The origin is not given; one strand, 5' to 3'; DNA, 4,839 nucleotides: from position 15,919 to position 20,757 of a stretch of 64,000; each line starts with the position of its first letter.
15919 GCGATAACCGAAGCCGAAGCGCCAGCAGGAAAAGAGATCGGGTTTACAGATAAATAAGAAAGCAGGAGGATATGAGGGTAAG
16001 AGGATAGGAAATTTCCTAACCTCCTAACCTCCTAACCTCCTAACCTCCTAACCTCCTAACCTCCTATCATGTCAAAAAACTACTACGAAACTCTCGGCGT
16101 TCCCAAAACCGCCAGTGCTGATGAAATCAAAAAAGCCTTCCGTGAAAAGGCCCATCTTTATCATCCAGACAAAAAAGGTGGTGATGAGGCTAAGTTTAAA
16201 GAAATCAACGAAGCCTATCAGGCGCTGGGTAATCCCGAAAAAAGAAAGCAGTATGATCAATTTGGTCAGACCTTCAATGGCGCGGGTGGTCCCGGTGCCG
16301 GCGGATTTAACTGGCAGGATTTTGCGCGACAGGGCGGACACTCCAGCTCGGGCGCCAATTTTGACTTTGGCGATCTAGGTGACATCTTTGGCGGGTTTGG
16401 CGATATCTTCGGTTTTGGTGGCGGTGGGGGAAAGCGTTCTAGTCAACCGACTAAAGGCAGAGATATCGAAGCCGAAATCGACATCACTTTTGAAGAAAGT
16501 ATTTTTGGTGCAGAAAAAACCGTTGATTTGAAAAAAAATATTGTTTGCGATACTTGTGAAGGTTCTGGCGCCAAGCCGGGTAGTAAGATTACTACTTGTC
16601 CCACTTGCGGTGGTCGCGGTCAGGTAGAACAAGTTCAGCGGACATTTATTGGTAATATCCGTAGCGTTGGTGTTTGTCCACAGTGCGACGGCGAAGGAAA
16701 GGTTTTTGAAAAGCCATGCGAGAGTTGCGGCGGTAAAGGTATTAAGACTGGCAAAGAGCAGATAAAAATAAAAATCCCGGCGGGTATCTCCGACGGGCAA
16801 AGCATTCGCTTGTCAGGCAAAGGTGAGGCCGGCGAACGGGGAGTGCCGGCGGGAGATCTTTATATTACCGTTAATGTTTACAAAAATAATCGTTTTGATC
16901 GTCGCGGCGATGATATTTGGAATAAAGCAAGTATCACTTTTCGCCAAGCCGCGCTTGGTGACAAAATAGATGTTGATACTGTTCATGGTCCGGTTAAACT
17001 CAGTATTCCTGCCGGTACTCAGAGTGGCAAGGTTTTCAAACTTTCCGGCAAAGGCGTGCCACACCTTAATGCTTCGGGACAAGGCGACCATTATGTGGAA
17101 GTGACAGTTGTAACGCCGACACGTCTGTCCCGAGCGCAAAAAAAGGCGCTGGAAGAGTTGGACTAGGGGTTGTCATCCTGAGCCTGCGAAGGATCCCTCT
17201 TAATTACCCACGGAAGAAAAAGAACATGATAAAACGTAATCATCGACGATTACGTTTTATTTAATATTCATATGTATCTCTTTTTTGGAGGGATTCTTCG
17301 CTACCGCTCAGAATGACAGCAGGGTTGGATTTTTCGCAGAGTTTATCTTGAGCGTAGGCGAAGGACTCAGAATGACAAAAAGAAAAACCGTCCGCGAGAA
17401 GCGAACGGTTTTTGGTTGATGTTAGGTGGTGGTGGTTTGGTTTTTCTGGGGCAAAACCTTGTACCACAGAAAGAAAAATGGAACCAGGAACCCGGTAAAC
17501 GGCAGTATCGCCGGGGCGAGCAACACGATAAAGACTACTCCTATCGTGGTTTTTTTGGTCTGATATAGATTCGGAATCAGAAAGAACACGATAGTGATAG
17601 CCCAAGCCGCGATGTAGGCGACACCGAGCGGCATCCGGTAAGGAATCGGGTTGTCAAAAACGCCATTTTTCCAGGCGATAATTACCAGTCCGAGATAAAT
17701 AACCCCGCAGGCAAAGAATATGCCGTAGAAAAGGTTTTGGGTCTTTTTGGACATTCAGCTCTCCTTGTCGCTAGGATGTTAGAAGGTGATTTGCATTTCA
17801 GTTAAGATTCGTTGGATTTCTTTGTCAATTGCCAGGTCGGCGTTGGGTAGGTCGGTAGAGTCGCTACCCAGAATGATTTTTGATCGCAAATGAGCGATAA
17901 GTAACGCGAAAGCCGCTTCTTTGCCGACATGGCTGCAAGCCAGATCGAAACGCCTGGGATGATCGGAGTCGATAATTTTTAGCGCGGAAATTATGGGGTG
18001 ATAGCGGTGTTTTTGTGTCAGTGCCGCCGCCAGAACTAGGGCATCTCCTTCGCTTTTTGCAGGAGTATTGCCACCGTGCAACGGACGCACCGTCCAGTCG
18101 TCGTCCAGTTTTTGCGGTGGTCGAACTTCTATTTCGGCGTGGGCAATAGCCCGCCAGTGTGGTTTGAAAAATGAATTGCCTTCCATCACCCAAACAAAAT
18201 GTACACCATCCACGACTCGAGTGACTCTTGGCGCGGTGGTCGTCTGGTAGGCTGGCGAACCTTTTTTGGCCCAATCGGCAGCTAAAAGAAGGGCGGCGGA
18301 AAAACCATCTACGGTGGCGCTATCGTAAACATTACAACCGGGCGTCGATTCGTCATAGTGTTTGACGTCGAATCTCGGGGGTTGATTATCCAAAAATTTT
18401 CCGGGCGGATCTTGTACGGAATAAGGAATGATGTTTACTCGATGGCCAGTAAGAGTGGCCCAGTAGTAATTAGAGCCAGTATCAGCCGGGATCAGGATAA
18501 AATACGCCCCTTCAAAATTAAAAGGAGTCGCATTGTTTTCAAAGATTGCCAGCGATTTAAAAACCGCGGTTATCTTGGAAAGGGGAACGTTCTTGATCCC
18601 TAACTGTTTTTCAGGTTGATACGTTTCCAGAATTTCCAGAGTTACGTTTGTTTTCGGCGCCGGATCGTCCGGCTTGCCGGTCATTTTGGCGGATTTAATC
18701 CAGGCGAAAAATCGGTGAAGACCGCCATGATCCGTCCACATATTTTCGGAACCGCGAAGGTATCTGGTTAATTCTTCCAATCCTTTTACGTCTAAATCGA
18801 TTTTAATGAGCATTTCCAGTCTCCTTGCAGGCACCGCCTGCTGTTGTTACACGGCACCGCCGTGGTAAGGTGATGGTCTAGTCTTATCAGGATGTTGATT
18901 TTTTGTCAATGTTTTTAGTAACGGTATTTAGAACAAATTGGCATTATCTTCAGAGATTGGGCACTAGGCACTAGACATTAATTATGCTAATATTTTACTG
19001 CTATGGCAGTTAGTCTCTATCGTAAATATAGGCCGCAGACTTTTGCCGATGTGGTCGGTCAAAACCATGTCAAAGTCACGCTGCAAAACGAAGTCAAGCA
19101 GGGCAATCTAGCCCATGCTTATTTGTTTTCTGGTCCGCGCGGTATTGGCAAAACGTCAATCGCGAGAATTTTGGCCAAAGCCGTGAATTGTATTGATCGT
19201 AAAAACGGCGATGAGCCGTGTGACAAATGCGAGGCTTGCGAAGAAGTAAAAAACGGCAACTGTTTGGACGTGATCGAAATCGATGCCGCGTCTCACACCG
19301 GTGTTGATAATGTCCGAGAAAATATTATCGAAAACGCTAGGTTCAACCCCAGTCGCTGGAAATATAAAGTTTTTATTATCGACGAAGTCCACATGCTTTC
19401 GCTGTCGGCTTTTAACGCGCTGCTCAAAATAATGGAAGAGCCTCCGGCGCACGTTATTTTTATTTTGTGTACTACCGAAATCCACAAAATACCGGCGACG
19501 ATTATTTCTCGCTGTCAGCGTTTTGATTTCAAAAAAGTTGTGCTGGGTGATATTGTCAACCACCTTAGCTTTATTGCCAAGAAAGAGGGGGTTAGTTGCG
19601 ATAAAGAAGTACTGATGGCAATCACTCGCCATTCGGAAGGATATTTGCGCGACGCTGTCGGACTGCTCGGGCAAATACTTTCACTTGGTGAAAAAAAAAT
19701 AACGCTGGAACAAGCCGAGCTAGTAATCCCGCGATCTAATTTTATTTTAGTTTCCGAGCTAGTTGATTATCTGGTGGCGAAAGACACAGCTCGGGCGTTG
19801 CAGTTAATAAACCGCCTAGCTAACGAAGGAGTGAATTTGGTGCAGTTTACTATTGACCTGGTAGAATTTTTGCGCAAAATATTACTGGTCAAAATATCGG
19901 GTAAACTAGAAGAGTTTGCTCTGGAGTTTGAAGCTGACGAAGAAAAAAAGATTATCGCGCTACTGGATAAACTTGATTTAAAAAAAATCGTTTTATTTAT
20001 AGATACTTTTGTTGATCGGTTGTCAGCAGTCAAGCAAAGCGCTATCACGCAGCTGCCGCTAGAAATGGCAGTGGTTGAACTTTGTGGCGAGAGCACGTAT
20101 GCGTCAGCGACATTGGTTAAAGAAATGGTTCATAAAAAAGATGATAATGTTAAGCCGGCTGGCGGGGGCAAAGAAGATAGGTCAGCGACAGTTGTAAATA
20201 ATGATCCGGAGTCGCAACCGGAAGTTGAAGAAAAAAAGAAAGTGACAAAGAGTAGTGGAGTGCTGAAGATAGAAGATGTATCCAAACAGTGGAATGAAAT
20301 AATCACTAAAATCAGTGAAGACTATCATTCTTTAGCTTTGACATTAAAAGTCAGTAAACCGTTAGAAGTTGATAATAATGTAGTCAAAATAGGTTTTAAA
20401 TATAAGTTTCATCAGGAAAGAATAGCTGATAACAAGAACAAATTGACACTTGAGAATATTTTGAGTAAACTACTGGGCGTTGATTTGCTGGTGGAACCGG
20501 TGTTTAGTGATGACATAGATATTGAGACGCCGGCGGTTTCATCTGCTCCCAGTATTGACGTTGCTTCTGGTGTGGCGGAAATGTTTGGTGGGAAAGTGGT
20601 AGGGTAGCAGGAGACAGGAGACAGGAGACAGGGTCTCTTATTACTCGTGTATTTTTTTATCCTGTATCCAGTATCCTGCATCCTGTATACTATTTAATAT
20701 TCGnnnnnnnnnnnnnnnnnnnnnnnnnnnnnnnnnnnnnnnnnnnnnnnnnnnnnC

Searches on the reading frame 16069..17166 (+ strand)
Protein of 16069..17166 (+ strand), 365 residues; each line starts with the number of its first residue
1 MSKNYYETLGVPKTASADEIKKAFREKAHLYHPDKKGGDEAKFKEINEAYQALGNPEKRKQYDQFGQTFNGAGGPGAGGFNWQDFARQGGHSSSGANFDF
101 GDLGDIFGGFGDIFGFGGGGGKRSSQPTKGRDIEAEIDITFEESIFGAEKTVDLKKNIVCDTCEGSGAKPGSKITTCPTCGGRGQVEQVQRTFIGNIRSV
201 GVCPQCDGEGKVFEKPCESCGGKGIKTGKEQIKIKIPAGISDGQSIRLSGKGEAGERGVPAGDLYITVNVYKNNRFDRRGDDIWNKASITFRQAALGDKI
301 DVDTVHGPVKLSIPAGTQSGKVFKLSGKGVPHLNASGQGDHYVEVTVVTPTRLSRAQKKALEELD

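Call 25: search_protein_families(library=pfam, proteins=[window:16069-17166:+], max_evalue=0.001)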
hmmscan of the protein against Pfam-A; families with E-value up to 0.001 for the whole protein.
window:16069-17166:+ (365 aa): 4 families
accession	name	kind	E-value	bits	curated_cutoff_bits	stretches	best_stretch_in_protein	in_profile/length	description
PF01556.23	DnaJ_C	-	1.3e-49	168.6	26.6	1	133-350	1-152/152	DnaJ C terminal domain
PF00226.36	DnaJ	-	2.7e-23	82.3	27.8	1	4-63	1-63/63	DnaJ domain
PF00684.25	DnaJ_CXXCXGXG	-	3.7e-17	62.8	32.7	1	160-224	1-65/65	DnaJ central domain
PF15777.11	Anti-TRAP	-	0.00051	20.4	32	0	159-186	12-42/59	Tryptophan RNA-binding attenuator protein inhibitory protein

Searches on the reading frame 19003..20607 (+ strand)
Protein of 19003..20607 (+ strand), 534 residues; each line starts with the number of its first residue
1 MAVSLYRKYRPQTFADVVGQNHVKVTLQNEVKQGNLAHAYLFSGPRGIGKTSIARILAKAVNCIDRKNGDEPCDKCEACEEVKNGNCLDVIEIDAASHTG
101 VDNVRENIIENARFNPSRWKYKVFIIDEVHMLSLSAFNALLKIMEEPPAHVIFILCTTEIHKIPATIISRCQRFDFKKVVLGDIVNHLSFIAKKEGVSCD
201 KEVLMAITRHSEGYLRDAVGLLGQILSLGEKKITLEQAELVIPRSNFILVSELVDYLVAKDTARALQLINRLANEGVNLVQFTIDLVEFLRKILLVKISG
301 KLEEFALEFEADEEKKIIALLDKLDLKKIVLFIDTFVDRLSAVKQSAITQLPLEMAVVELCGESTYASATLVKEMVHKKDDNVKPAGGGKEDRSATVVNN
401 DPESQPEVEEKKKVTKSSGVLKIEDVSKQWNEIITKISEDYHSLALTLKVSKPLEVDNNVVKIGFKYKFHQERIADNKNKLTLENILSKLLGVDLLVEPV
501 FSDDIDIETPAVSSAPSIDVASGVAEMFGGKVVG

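Call 25: search_protein_families(library=pfam, proteins=[window:19003-20607:+], max_evalue=0.001)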
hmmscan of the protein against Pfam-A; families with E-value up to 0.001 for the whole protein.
window:19003-20607:+ (534 aa): 10 families
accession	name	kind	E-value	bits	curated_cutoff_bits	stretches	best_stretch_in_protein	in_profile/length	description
PF13177.12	DNA_pol3_delta2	-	1.6e-43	148.9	27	1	20-179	2-160/161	DNA polymerase III, delta subunit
PF00004.35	AAA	-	4.2e-15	56.8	21.2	1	41-174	2-126/131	ATPase family associated with various cellular activities (AAA)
PF12169.13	DNA_pol3_gamma3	-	9.8e-12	45.3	24.4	1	250-363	18-130/143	DNA polymerase III subunits gamma and tau domain III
PF05496.18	RuvB_N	-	6.3e-09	36.2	27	1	10-63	2-59/159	Holliday junction DNA helicase RuvB P-loop domain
PF22608.2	DNAX_ATPase_lid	-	6.1e-07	29.6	27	1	184-230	2-48/49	DNA polymerase III clamp loader subunit, ATPase lid domain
PF13401.12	AAA_22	-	7.5e-06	26.7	27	1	41-162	9-128/130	AAA domain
PF06068.19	TIP49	-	2.3e-05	24.2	23.8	0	123-163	277-317/347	TIP49 P-loop domain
PF21960.2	RCF1-5-like_lid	-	8.9e-05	22.8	27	1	188-219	3-35/43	RCF1/5-like, AAA+ ATPase lid domain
PF07728.20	AAA_5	-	0.0001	22.8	22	0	41-148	3-94/139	AAA domain (dynein-related subfamily)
PF13245.12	AAA_19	-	0.00099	19.7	25.1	0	40-154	14-123/134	AAA domain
